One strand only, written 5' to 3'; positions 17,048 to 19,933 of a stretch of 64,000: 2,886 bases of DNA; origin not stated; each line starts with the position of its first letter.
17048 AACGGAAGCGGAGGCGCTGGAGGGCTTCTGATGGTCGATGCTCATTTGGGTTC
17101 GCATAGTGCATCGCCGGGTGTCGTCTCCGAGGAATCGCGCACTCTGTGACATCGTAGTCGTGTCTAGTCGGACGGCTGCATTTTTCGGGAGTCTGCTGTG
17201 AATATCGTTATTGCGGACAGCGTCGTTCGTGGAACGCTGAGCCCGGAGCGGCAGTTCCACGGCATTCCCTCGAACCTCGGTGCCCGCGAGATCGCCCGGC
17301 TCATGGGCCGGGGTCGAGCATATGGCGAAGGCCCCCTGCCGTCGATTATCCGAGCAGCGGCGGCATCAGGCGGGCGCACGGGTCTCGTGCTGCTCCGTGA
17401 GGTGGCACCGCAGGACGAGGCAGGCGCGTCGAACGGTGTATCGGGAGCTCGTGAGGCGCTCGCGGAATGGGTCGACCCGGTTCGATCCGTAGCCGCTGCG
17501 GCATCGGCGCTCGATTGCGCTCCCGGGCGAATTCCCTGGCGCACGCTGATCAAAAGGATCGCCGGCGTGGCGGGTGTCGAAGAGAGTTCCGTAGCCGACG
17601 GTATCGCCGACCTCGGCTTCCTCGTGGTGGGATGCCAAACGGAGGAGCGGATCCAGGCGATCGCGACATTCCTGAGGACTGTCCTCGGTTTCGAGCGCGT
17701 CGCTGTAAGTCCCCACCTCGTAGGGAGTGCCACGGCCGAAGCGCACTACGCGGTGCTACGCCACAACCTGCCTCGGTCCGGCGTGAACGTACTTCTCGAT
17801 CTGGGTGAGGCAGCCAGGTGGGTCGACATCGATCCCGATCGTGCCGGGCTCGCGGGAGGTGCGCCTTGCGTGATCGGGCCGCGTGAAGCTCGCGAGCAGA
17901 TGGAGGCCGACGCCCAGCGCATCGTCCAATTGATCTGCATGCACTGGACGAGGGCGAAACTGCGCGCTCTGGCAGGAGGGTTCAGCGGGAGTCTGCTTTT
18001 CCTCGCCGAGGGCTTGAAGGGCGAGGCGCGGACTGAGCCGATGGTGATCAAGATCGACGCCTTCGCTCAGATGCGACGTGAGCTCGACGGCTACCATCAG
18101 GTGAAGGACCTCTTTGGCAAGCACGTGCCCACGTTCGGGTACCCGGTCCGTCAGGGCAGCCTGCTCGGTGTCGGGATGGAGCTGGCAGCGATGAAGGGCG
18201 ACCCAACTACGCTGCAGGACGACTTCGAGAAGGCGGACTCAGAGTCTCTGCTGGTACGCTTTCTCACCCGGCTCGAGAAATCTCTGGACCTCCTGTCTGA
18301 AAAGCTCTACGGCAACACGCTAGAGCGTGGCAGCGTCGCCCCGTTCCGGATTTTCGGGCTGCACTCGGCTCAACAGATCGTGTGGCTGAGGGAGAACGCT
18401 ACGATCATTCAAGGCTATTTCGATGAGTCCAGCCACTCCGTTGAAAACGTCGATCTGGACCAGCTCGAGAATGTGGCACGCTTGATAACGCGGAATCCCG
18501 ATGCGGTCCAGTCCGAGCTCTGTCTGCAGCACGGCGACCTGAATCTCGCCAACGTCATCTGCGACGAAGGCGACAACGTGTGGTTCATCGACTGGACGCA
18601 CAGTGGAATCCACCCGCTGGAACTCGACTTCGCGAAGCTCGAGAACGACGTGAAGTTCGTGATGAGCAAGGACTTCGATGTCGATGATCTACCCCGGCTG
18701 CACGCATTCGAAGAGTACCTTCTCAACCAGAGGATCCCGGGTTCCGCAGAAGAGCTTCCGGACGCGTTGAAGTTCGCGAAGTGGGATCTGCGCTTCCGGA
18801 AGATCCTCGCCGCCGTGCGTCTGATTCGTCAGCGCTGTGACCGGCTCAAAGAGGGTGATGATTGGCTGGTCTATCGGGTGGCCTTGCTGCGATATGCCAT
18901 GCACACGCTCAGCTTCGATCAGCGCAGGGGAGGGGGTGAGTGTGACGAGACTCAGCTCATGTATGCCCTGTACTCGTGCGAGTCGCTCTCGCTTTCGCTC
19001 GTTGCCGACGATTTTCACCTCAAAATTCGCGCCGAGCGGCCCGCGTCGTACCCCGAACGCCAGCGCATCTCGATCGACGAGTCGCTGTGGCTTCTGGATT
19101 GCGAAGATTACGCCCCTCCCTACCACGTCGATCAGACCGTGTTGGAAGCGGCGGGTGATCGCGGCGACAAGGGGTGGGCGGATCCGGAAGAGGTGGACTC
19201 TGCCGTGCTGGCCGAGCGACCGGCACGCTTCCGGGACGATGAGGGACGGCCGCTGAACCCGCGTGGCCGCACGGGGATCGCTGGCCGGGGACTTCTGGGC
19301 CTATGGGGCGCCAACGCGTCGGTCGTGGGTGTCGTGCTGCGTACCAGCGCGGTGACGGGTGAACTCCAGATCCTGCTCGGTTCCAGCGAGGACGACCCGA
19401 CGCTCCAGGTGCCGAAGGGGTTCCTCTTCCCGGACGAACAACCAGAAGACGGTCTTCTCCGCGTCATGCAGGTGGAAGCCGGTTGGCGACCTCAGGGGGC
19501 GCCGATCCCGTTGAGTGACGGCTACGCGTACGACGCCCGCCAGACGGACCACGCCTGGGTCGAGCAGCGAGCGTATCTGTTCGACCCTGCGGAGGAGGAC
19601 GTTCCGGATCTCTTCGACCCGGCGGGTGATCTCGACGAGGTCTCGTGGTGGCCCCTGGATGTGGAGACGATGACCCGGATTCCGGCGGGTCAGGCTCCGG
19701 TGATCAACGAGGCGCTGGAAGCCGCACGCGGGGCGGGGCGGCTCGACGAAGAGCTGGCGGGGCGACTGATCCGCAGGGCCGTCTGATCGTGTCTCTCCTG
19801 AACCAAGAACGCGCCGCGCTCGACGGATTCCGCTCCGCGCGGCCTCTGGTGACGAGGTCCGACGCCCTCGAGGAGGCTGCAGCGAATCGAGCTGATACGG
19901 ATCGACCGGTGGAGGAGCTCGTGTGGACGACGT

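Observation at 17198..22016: Candidate undescribed output system: a kinase/NUDT9-Nudix enzyme, a nucleotide phosphatase and an RCK-gated channel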

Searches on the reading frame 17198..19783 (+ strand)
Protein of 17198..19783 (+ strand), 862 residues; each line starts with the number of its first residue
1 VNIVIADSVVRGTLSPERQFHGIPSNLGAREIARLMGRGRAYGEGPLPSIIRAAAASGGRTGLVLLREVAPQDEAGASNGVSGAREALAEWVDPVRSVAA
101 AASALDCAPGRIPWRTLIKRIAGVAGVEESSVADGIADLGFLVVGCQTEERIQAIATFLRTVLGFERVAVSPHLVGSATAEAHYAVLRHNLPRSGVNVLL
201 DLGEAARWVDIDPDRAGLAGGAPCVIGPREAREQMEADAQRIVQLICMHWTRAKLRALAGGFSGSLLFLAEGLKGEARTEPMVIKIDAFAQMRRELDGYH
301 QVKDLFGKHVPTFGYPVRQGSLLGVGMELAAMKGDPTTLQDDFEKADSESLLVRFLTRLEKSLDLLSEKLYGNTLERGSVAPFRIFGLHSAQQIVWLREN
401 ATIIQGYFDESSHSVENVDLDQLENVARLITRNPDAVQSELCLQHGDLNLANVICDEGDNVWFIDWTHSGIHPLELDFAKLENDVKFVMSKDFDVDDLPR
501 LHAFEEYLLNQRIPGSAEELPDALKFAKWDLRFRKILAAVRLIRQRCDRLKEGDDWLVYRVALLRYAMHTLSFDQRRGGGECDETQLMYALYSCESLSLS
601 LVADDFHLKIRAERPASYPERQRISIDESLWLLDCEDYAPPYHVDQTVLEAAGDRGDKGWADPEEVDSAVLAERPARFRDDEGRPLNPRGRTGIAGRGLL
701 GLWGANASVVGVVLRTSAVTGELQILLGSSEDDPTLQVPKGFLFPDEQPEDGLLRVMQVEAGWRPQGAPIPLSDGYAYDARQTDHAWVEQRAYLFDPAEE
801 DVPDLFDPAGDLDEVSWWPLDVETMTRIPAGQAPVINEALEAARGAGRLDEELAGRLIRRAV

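Call 9: search_protein_families(library=pfam, proteins=[window:17198-19783:+], max_evalue=1)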
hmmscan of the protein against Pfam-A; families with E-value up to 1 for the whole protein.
window:17198-19783:+ (862 aa): 5 families
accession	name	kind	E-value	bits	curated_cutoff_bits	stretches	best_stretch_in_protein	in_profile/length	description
PF19974.5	TCAD9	-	5.6e-24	85.5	40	2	444-572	300-429/429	Ternary complex associated domain 9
PF01636.29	APH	-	9.5e-09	35.8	23.2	1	413-481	139-209/239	Phosphotransferase enzyme family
PF00293.34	NUDIX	-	6e-07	30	21.1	1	709-834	5-129/134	NUDIX domain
PF01633.27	Choline_kinase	-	6.5e-05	22.8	29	1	410-481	131-203/300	Choline/ethanolamine kinase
PF01163.29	RIO1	-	0.00014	21.9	22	1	413-489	96-171/187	RIO domain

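Call 11: search_protein_families(library=ncbifam, proteins=[window:17198-19783:+], max_evalue=0.1)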
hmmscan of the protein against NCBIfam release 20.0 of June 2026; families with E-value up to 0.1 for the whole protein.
window:17198-19783:+ (862 aa): 5 families
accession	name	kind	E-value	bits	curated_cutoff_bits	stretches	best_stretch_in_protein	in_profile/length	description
NF033068.1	APH_3p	equivalog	4.6e-05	23.1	205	1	401-472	137-206/255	APH(3') family aminoglycoside O-phosphotransferase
NF002475.0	PRK01723.1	equivalog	0.003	16.6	142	1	442-470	163-191/241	3-deoxy-D-manno-octulosonic acid kinase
NF011461.0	PRK14879.1-2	equivalog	0.012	15.5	372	1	399-470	76-147/225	Kae1-associated kinase Bud32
NF041256.1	GntI_guanitoxin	equivalog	0.023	14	357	1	419-497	148-223/282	guanitoxin biosynthesis pre-guanitoxin N-oxide kinase GntI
NF051474.1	APH_3p_Ia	exception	0.066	12.2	625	0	424-483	180-234/271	aminoglycoside O-phosphotransferase APH(3')-Ia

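Call 14: find_homologous_proteins(query=window:17198-19783:+)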
Query window:17198-19783:+ (862 aa): 368 proteins with E <= 0.001 among 8000 candidates; the best 120 are listed.
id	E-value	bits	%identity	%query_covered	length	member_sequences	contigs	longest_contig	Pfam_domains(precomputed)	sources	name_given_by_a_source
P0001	0.0e+0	1959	100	100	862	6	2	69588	PF19974.6,PF00293.35,PF25969.1,PF01636.30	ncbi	-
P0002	0.0e+0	1769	90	100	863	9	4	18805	PF19974.6,PF00293.35,PF25969.1,PF01636.30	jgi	jgi:ADP-ribose pyrophosphatase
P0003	0.0e+0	1585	81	100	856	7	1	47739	PF19974.6,PF00293.35,PF25969.1,PF01636.30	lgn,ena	-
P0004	0.0e+0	1373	71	100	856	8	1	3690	PF19974.6,PF00293.35,PF25969.1,PF01636.30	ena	-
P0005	0.0e+0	1343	69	100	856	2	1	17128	PF19974.6,PF00293.35,PF25969.1,PF01636.30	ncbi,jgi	jgi:ADP-ribose pyrophosphatase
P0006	0.0e+0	1332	68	100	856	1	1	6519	PF19974.6,PF00293.35,PF25969.1,PF01636.30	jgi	jgi:ADP-ribose pyrophosphatase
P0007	0.0e+0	1320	68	100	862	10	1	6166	PF19974.6,PF00293.35,PF25969.1,PF01636.30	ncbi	-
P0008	0.0e+0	1290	66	100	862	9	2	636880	PF19974.6,PF00293.35,PF25969.1,PF01636.30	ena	-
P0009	0.0e+0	1281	66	100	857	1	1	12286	PF19974.6,PF00293.35,PF25969.1,PF01636.30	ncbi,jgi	jgi:ADP-ribose pyrophosphatase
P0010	0.0e+0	1272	66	100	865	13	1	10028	PF19974.6,PF00293.35,PF25969.1,PF01636.30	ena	-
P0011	0.0e+0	1178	61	100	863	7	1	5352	PF19974.6,PF00293.35,PF25969.1,PF01636.30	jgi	-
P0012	0.0e+0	1171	61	100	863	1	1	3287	PF19974.6,PF00293.35,PF25969.1,PF01636.30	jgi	jgi:ADP-ribose pyrophosphatase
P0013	0.0e+0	1159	69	84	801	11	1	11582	PF19974.6,PF25969.1,PF01636.30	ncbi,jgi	jgi:hypothetical protein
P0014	0.0e+0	1148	64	90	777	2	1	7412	PF19974.6,PF00293.35,PF25969.1,PF01636.30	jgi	jgi:ADP-ribose pyrophosphatase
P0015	0.0e+0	1145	59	100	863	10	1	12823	PF19974.6,PF00293.35,PF25969.1,PF01636.30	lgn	-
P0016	0.0e+0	1142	59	100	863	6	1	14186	PF19974.6,PF00293.35,PF25969.1,PF01636.30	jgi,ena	-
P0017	0.0e+0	1135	59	100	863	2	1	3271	PF19974.6,PF00293.35,PF25969.1,PF01636.30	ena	-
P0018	0.0e+0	1114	60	100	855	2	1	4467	PF19974.6,PF25969.1,PF01636.30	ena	-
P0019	0.0e+0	1111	58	100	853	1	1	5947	PF19974.6,PF25969.1,PF01636.30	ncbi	-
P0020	0.0e+0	1111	66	85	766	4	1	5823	PF19974.6,PF25969.1,PF01636.30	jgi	jgi:hypothetical protein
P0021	0.0e+0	1106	58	100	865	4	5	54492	PF19974.6,PF00293.35,PF25969.1,PF01636.30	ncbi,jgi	jgi:ADP-ribose pyrophosphatase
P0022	0.0e+0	1102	58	100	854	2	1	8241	PF19974.6,PF00293.35,PF25969.1,PF01636.30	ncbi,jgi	jgi:ADP-ribose pyrophosphatase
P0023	0.0e+0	1098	58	100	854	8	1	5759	PF19974.6,PF00293.35,PF25969.1,PF01636.30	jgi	jgi:ADP-ribose pyrophosphatase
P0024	0.0e+0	1088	57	99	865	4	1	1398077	PF19974.6,PF00293.35,PF25969.1,PF01636.30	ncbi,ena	-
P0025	0.0e+0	1087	57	100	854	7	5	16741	PF19974.6,PF00293.35,PF25969.1,PF01636.30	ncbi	-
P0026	0.0e+0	1086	57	97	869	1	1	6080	PF19974.6,PF00293.35,PF01633.27,PF25969.1,PF01163.29,PF01636.30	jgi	-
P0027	0.0e+0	1075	57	99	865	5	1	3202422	PF19974.6,PF00293.35,PF25969.1,PF01636.30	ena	-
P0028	0.0e+0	1074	59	96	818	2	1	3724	PF19974.6,PF25969.1,PF01636.30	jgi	jgi:ADP-ribose pyrophosphatase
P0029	0.0e+0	1073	57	100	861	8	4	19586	PF19974.6,PF00293.35,PF25969.1,PF01636.30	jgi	jgi:ADP-ribose pyrophosphatase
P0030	0.0e+0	1071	57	98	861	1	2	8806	PF19974.6,PF00293.35,PF25969.1,PF01636.30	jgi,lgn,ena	-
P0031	0.0e+0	1070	57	100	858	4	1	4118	PF19974.6,PF00293.35,PF25969.1,PF01636.30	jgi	-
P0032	0.0e+0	1068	57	99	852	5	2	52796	PF19974.6,PF00293.35,PF25969.1,PF01636.30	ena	-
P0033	0.0e+0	1067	58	97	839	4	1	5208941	PF19974.6,PF00293.35,PF25969.1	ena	-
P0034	0.0e+0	1066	56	100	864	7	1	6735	PF19974.6,PF00293.35,PF25969.1,PF01636.30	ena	-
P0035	0.0e+0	1064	57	99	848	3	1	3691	PF19974.6,PF00293.35,PF25969.1,PF01636.30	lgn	-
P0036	0.0e+0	1063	56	99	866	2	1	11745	PF19974.6,PF00293.35,PF01633.27,PF25969.1,PF01636.30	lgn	-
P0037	0.0e+0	1062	57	100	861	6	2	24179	PF19974.6,PF00293.35,PF01633.27,PF25969.1,PF01636.30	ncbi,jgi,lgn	jgi:ADP-ribose pyrophosphatase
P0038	0.0e+0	1062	57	100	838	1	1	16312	PF19974.6,PF00293.35,PF25969.1,PF01163.29,PF01636.30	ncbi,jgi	jgi:ADP-ribose pyrophosphatase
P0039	0.0e+0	1062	57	100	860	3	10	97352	PF19974.6,PF00293.35,PF25969.1,PF01636.30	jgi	jgi:ADP-ribose pyrophosphatase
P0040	0.0e+0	1061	56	100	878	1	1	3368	PF19974.6,PF00293.35,PF25969.1,PF01163.29,PF01636.30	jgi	jgi:ADP-ribose pyrophosphatase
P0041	0.0e+0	1060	56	100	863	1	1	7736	PF19974.6,PF00293.35,PF25969.1,PF01636.30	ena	-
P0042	0.0e+0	1057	57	100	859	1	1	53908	PF19974.6,PF00293.35,PF01633.27,PF25969.1,PF01636.30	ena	-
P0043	0.0e+0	1056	55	100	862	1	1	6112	PF19974.6,PF00293.35,PF25969.1,PF01636.30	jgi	jgi:ADP-ribose pyrophosphatase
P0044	0.0e+0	1055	56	98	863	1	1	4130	PF19974.6,PF00293.35,PF25969.1,PF01636.30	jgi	-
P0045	0.0e+0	1054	56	100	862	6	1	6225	PF19974.6,PF00293.35,PF01633.27,PF25969.1,PF01636.30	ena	-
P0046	0.0e+0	1054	56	100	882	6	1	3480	PF19974.6,PF25969.1,PF01163.29,PF01636.30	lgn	-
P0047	0.0e+0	1052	56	100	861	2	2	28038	PF19974.6,PF00293.35,PF25969.1,PF01636.30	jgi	jgi:ADP-ribose pyrophosphatase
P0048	0.0e+0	1051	55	98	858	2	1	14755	PF19974.6,PF00293.35,PF01633.27,PF25969.1,PF01163.29,PF01636.30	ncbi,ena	-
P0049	0.0e+0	1050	57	100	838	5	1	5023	PF19974.6,PF00293.35,PF25969.1,PF01163.29,PF01636.30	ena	-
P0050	0.0e+0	1048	56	100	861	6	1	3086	PF19974.6,PF00293.35,PF01633.27,PF25969.1,PF01636.30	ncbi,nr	ncbi:MAG: NUDIX domain-containing protein [Acidobacteria bacterium]|nr:MAG: NUDIX domain-containing 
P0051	0.0e+0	1044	55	99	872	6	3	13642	PF19974.6,PF00293.35,PF01633.27,PF25969.1,PF01636.30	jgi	jgi:ADP-ribose pyrophosphatase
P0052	0.0e+0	1041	56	100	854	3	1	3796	PF19974.6,PF00293.35,PF25969.1,PF01163.29,PF01636.30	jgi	jgi:ADP-ribose pyrophosphatase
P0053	0.0e+0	1040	55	100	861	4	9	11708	PF19974.6,PF00293.35,PF25969.1,PF01636.30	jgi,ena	-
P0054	0.0e+0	1040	56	100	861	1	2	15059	PF19974.6,PF00293.35,PF25969.1,PF01636.30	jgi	jgi:ADP-ribose pyrophosphatase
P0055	0.0e+0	1036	55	100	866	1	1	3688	PF19974.6,PF00293.35,PF25969.1,PF01636.30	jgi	jgi:ADP-ribose diphosphatase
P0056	0.0e+0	1028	53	99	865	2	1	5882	PF19974.6,PF00293.35,PF25969.1,PF01163.29,PF01636.30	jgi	jgi:ADP-ribose pyrophosphatase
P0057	0.0e+0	1027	55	99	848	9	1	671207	PF19974.6,PF00293.35,PF25969.1,PF01636.30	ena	-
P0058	0.0e+0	1027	55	100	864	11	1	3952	PF19974.6,PF00293.35,PF25969.1,PF01163.29,PF01636.30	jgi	-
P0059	0.0e+0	1027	55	98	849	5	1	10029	PF19974.6,PF00293.35,PF25969.1,PF01163.29,PF01636.30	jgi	jgi:ADP-ribose pyrophosphatase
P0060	0.0e+0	1027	55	100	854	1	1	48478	PF19974.6,PF00293.35,PF25969.1,PF01163.29,PF01636.30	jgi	-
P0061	0.0e+0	1026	53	99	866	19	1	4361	PF19974.6,PF00293.35,PF01633.27,PF25969.1,PF01636.30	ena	-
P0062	0.0e+0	1025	55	99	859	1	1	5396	PF19974.6,PF00293.35,PF25969.1,PF01636.30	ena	-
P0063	0.0e+0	1023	54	99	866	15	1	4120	PF19974.6,PF00293.35,PF25969.1,PF01636.30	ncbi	-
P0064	0.0e+0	1022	56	100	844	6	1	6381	PF19974.6,PF25969.1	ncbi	-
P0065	0.0e+0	1021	61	86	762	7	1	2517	PF19974.6,PF00293.35,PF25969.1,PF01163.29,PF01636.30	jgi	jgi:ADP-ribose pyrophosphatase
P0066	0.0e+0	1019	55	100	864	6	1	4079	PF19974.6,PF00293.35,PF25969.1,PF01636.30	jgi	jgi:ADP-ribose pyrophosphatase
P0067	0.0e+0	1019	56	98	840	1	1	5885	PF19974.6,PF00293.35,PF25969.1,PF01163.29,PF01636.30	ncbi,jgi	jgi:ADP-ribose pyrophosphatase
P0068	0.0e+0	1018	56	99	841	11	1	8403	PF19974.6,PF00293.35,PF25969.1,PF01636.30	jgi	jgi:ADP-ribose pyrophosphatase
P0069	0.0e+0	1017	57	99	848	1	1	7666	PF19974.6,PF00293.35,PF25969.1,PF01636.30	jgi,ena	-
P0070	0.0e+0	1017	56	100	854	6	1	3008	PF19974.6,PF00293.35,PF25969.1,PF01636.30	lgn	-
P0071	0.0e+0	1017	54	99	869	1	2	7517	PF19974.6,PF00293.35,PF25969.1,PF01636.30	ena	-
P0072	0.0e+0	1017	54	99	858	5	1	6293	PF19974.6,PF00293.35,PF25969.1,PF01636.30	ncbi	-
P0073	0.0e+0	1016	55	99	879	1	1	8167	PF19974.6,PF00293.35,PF25969.1,PF01163.29,PF01636.30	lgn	-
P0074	0.0e+0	1016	55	100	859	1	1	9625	PF19974.6,PF00293.35,PF25969.1,PF01636.30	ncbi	-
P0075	0.0e+0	1012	55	100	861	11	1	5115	PF19974.6,PF00293.35,PF25969.1,PF01636.30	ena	-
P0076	1.4e-298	1011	56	99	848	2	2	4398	PF19974.6,PF00293.35,PF25969.1,PF01163.29,PF01636.30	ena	-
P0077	1.9e-298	1011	54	99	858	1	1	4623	PF19974.6,PF00293.35,PF25969.1,PF01636.30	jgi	jgi:ADP-ribose pyrophosphatase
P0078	3.1e-298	1010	54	99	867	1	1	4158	PF19974.6,PF25969.1,PF01636.30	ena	-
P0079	3.8e-298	1010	56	99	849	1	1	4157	PF19974.6,PF00293.35,PF25969.1,PF01636.30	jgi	-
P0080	4.9e-298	1009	54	100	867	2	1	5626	PF19974.6,PF00293.35,PF01633.27,PF25969.1,PF01636.30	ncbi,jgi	-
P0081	2.9e-297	1007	55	100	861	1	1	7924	PF19974.6,PF00293.35,PF25969.1,PF01636.30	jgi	jgi:ADP-ribose pyrophosphatase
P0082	2.3e-296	1004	55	100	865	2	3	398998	PF19974.6,PF00293.35,PF25969.1,PF01636.30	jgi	jgi:ADP-ribose pyrophosphatase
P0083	4.8e-296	1003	54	100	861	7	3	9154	PF19974.6,PF00293.35,PF25969.1,PF01636.30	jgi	jgi:ADP-ribose pyrophosphatase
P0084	6.0e-296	1002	55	100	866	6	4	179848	PF19974.6,PF00293.35,PF01633.27,PF25969.1,PF01636.30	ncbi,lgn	-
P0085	6.5e-296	1002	54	100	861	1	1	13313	PF19974.6,PF00293.35,PF25969.1,PF01636.30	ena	-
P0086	6.7e-296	1002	71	71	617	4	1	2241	PF19974.6,PF00293.35,PF25969.1,PF01636.30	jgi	jgi:ADP-ribose pyrophosphatase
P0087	5.2e-295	999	55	99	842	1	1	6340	PF19974.6,PF00293.35,PF25969.1,PF01636.30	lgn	-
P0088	1.9e-294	998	55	100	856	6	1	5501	PF19974.6,PF00293.35,PF25969.1,PF01163.29,PF01636.30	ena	-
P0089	4.6e-294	996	55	99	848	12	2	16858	PF19974.6,PF00293.35,PF25969.1,PF01636.30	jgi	jgi:ADP-ribose pyrophosphatase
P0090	1.6e-293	994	55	99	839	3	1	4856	PF19974.6,PF00293.35,PF25969.1,PF01636.30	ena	-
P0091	1.8e-293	994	55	95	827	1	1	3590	PF19974.6,PF00293.35,PF25969.1,PF01636.30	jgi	jgi:ADP-ribose pyrophosphatase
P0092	2.5e-293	994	56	99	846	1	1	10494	PF19974.6,PF00293.35,PF25969.1,PF01636.30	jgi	-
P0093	3.5e-293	993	54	100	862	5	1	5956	PF19974.6,PF00293.35,PF01633.27,PF25969.1,PF01636.30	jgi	jgi:ADP-ribose pyrophosphatase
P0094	4.2e-293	993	54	100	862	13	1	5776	PF19974.6,PF00293.35,PF01633.27,PF25969.1,PF01163.29,PF01636.30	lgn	-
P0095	4.7e-293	993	59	88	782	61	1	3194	PF19974.6,PF00293.35,PF25969.1,PF01636.30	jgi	jgi:ADP-ribose pyrophosphatase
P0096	9.5e-293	992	55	100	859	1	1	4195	PF19974.6,PF00293.35,PF25969.1,PF01636.30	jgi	jgi:ADP-ribose pyrophosphatase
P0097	2.0e-292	991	55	98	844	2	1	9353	PF19974.6,PF00293.35,PF25969.1,PF01636.30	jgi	jgi:ADP-ribose pyrophosphatase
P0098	6.4e-292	989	51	99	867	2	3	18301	PF19974.6,PF00293.35,PF25969.1,PF01636.30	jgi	jgi:ADP-ribose pyrophosphatase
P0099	1.7e-291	988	55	97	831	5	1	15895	PF19974.6,PF00293.35,PF25969.1,PF01636.30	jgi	jgi:ADP-ribose pyrophosphatase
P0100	4.1e-291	986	55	98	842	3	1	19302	PF19974.6,PF00293.35,PF25969.1,PF01636.30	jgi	jgi:ADP-ribose pyrophosphatase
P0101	5.8e-291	986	54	99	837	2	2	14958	PF19974.6,PF00293.35,PF25969.1,PF01636.30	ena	-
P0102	6.8e-291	986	54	100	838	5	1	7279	PF19974.6,PF00293.35,PF25969.1,PF01636.30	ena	-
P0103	5.1e-290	983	52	100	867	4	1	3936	PF19974.6,PF00293.35,PF01633.27,PF25969.1,PF01636.30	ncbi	-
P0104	1.3e-289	982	53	99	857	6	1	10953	PF19974.6,PF25969.1,PF01636.30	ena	-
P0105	4.4e-289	980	51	99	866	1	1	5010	PF19974.6,PF00293.35,PF01633.27,PF25969.1,PF01636.30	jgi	jgi:ADP-ribose pyrophosphatase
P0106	2.5e-288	977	52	100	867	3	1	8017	PF19974.6,PF01633.27,PF25969.1,PF01636.30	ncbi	-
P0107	4.8e-288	976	52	99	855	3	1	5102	PF19974.6,PF00293.35,PF25969.1,PF01636.30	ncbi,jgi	ncbi:MAG: phosphotransferase [Planctomycetota bacterium]|jgi:ADP-ribose pyrophosphatase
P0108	2.0e-287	974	55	96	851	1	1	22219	PF19974.6,PF25969.1,PF01636.30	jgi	jgi:ADP-ribose pyrophosphatase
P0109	7.9e-287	972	52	99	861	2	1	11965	PF19974.6,PF00293.35,PF25969.1,PF01636.30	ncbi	-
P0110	1.6e-286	971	67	74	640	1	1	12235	PF19974.6,PF00293.35,PF01633.27,PF25969.1,PF01636.30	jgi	jgi:ADP-ribose pyrophosphatase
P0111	1.9e-286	971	53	100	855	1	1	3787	PF19974.6,PF25969.1,PF01636.30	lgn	-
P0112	3.4e-286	970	53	99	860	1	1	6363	PF19974.6,PF00293.35,PF25969.1,PF01636.30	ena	-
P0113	6.2e-286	969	52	100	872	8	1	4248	PF19974.6,PF01633.27,PF25969.1,PF01163.29,PF01636.30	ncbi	-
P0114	1.0e-285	969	52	100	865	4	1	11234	PF19974.6,PF25969.1,PF01636.30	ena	-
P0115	7.0e-285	966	53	100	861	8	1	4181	PF19974.6,PF00293.35,PF25969.1,PF01636.30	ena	-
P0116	2.1e-284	964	52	100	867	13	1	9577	PF19974.6,PF01633.27,PF25969.1,PF01636.30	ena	-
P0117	3.2e-284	964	51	100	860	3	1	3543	PF19974.6,PF25969.1,PF01636.30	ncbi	-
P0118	1.2e-283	962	55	99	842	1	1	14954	PF19974.6,PF00293.35,PF25969.1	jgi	-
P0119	1.3e-283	962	51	99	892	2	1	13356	PF19974.6,PF00293.35,PF01633.27,PF25969.1,PF01636.30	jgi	jgi:ADP-ribose pyrophosphatase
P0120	2.9e-283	960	52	100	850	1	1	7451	PF19974.6,PF01633.27,PF25969.1,PF01636.30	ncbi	-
